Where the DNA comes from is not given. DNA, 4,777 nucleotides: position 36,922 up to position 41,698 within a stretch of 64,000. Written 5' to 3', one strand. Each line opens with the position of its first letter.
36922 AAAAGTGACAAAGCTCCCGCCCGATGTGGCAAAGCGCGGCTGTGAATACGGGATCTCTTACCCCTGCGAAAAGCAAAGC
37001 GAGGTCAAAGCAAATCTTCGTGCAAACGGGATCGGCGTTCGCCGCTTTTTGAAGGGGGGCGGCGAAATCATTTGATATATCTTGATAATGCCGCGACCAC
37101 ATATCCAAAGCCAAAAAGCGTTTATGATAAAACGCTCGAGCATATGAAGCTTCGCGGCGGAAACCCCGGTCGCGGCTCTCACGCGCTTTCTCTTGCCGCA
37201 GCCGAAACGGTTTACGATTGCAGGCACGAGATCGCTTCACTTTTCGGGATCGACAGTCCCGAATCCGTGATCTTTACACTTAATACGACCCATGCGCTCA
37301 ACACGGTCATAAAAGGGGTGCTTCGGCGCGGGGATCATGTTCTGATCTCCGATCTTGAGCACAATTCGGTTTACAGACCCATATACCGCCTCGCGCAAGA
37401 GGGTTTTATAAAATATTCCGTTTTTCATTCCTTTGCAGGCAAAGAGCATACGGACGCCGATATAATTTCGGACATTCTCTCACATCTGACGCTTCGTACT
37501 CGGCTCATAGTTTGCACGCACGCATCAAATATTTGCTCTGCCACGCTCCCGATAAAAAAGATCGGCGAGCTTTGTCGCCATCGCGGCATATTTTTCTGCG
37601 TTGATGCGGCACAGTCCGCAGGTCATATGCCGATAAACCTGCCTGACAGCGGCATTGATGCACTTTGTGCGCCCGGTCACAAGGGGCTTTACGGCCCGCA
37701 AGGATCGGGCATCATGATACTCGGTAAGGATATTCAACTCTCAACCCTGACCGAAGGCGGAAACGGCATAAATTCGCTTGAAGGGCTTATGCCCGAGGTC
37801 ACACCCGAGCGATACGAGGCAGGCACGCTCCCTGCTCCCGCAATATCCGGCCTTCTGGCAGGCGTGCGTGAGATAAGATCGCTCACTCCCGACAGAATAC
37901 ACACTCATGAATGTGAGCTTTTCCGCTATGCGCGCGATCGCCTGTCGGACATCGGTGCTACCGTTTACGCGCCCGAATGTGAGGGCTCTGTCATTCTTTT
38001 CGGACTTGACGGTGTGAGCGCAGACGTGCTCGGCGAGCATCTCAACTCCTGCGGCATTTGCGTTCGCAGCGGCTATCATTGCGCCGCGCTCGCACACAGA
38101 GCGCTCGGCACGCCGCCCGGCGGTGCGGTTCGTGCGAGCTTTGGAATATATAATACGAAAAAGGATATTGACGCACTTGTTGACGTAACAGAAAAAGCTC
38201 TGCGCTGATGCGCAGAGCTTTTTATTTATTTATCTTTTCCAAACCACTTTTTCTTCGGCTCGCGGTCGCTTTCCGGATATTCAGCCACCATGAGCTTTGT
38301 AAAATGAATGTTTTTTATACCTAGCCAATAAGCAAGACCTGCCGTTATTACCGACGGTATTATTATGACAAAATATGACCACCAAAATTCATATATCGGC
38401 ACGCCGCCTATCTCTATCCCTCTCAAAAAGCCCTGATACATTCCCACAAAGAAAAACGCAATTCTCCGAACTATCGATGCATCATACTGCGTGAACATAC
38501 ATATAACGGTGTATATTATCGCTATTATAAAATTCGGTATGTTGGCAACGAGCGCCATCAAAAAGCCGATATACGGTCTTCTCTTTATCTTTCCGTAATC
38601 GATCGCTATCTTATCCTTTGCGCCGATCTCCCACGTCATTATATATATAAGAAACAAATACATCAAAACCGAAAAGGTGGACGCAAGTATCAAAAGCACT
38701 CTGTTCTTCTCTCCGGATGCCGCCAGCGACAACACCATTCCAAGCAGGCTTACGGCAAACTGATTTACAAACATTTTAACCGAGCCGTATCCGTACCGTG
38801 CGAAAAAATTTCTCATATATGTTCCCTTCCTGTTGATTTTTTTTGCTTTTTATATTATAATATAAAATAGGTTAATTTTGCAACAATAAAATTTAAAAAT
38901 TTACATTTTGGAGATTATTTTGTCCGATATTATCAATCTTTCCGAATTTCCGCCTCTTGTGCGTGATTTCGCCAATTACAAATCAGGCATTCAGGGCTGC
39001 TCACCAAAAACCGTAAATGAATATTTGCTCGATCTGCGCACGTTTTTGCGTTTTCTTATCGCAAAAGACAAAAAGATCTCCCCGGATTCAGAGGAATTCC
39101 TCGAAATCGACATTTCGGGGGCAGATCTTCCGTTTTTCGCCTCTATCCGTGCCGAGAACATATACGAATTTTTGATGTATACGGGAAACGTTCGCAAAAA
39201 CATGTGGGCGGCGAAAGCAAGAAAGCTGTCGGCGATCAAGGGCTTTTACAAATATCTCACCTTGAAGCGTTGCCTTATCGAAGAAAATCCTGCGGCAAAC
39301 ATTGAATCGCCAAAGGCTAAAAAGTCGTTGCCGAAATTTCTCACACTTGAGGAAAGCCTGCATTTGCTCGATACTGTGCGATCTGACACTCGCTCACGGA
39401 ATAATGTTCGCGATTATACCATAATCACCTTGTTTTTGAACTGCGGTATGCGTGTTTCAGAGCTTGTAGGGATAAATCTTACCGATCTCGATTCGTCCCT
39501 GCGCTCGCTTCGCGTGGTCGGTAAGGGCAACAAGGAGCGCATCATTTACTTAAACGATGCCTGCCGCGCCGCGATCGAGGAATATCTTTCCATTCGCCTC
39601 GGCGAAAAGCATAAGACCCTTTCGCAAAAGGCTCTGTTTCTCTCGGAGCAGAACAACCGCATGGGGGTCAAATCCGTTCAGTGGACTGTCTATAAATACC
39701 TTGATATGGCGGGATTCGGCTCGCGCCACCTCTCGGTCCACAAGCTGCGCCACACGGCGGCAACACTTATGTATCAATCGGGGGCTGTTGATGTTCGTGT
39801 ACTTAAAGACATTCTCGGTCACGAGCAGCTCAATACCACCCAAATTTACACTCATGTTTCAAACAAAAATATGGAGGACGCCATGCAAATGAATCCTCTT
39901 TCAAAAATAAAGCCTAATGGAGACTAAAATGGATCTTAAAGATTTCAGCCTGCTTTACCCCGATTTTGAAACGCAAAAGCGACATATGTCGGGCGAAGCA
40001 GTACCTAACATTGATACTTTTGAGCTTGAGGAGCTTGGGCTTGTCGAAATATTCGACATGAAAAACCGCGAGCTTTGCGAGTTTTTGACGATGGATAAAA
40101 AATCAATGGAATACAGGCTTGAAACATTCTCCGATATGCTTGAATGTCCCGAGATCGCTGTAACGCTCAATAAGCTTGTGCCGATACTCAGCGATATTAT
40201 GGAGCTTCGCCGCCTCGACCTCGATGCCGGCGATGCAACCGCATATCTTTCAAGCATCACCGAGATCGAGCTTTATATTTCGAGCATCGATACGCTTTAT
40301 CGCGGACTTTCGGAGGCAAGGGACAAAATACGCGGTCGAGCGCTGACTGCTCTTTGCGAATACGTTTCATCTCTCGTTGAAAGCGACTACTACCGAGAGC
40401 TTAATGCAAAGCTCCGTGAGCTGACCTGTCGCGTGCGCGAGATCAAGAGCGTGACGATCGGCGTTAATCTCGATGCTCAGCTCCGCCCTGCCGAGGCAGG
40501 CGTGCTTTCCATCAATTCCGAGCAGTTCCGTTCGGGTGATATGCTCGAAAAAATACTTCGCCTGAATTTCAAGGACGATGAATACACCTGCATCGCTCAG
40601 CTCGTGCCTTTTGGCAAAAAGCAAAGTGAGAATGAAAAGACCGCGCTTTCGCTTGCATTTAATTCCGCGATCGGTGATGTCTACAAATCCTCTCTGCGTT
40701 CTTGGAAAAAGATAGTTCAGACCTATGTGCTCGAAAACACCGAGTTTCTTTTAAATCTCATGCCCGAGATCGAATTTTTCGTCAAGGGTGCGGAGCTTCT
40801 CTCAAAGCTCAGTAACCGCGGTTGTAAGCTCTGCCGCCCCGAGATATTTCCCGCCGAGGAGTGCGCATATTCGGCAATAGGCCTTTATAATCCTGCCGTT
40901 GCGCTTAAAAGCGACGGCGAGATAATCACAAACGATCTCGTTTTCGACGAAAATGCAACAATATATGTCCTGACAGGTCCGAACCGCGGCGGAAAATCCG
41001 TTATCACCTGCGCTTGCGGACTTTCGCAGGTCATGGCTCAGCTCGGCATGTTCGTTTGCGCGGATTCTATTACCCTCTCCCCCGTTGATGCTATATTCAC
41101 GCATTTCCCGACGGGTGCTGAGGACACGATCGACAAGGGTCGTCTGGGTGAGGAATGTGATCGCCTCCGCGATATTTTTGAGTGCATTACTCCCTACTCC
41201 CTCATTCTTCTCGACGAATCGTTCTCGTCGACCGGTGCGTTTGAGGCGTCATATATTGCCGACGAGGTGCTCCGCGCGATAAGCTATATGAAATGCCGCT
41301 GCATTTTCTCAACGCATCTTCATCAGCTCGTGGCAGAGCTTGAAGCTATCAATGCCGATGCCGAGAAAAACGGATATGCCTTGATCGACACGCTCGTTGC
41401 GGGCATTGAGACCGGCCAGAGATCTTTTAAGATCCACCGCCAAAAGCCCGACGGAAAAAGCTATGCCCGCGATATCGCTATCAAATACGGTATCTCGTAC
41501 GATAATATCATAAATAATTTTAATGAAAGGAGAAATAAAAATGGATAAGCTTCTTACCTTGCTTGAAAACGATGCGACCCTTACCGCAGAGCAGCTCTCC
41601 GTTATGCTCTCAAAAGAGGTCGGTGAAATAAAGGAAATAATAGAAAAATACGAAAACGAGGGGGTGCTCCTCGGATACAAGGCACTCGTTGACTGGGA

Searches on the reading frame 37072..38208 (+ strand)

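Call 40: search_protein_families(library=pfam, proteins=[window:37072-38208:+], max_evalue=0.0001)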
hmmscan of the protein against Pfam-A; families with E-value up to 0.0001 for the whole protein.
window:37072-38208:+ (378 aa): 2 families
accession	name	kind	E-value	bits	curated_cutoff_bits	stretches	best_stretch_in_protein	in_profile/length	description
PF00266.25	Aminotran_5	-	3e-77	260.5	21.5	1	2-369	1-371/371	Aminotransferase class-V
PF01053.26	Cys_Met_Meta_PP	-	2.4e-06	26.8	27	1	72-186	76-181/381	Cys/Met metabolism PLP-dependent enzyme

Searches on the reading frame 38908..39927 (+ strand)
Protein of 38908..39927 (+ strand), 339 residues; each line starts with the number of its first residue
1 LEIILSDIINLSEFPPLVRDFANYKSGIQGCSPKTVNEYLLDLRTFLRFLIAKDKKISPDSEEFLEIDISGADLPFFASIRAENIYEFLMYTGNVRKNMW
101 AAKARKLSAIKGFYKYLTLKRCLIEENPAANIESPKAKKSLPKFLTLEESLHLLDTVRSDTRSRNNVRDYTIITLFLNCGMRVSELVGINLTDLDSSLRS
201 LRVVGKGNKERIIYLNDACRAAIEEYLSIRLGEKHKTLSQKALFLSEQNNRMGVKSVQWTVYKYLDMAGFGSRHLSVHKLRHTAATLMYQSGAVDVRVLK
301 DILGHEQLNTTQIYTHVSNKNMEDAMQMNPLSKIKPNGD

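Call 40: search_protein_families(library=pfam, proteins=[window:38908-39927:+], max_evalue=0.0001)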
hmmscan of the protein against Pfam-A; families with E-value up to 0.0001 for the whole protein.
window:38908-39927:+ (339 aa): 2 families
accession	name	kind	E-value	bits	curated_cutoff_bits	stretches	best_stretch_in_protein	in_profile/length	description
PF00589.27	Phage_integrase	-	3e-36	125.2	27.1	1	143-319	1-170/172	Phage integrase family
PF02899.23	Phage_int_SAM_1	-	1.9e-06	28.5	22.3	0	21-52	4-35/83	Phage integrase, N-terminal SAM-like domain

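Call 88: search_protein_families(library=ncbifam, proteins=[window:38908-39927:+], max_evalue=0.00001)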
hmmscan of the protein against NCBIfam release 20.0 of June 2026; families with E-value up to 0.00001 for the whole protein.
window:38908-39927:+ (339 aa): 10 families
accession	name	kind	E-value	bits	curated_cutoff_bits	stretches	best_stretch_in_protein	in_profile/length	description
TIGR02224.1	recomb_XerC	equivalog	6e-66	222.8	335.15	1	20-325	2-285/295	tyrosine recombinase XerC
TIGR02225.1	recomb_XerD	equivalog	1.1e-61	208.8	329.6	1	28-326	10-283/290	site-specific tyrosine recombinase XerD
NF040815.2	recomb_XerA_Arch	equivalog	1.5e-58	198.5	220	1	20-324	2-261/263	site-specific tyrosine recombinase/integron integrase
NF001399.0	PRK00283.1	subfamily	4e-58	197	279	1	29-327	20-293/300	tyrosine recombinase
NF003462.0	PRK05084.1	equivalog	3e-46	157.8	267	2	160-327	188-354/360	tyrosine recombinase XerS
NF002331.0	PRK01287.1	subfamily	4.2e-37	128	371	1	102-323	99-318/365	site-specific tyrosine recombinase XerC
TIGR02249.1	integrase_gron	subfamily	5e-23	81.9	265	2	256-324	241-307/315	integron integrase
NF011946.0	PRK15417.1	equivalog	2.5e-15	56.5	435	1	257-334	257-330/337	integron integrase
NF007370.0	PRK09870.1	subfamily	2.3e-11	43.7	221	1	138-316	6-178/200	tyrosine-type DNA invertase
NF007371.0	PRK09871.1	subfamily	2.3e-11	43.6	222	1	143-317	5-174/198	tyrosine-type DNA invertase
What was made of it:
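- On tRNA-targeting tyrosine-integrase island or prophage: The only recombinase in the window is Xer-type, 19 kb away (calls 40, 88).
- The only tyrosine recombinase in the window is Xer-type, at 38908-39927 (calls 40, 88).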

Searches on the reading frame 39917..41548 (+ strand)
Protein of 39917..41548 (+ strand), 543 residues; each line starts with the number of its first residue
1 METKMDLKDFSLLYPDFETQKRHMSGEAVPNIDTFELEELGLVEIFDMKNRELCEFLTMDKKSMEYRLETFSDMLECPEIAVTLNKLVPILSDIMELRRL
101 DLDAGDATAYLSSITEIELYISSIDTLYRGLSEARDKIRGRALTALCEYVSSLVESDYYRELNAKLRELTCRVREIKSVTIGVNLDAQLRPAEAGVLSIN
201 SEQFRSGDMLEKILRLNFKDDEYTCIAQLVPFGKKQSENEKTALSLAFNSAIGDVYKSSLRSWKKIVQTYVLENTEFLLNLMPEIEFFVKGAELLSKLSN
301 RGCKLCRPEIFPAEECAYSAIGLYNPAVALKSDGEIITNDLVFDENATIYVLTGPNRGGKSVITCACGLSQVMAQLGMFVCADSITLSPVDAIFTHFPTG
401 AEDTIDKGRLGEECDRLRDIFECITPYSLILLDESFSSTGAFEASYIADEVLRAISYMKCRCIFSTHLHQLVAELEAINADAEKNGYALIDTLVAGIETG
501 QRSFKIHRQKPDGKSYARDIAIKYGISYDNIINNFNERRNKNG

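Call 52: search_protein_families(library=pfam, proteins=[window:39917-41548:+], max_evalue=0.001)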
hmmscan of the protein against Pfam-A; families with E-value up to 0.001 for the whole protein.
window:39917-41548:+ (543 aa): 1 family
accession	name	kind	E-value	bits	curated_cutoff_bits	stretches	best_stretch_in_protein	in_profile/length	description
PF00488.27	MutS_V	-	4e-21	76.3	30.2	1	351-478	2-130/188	MutS domain V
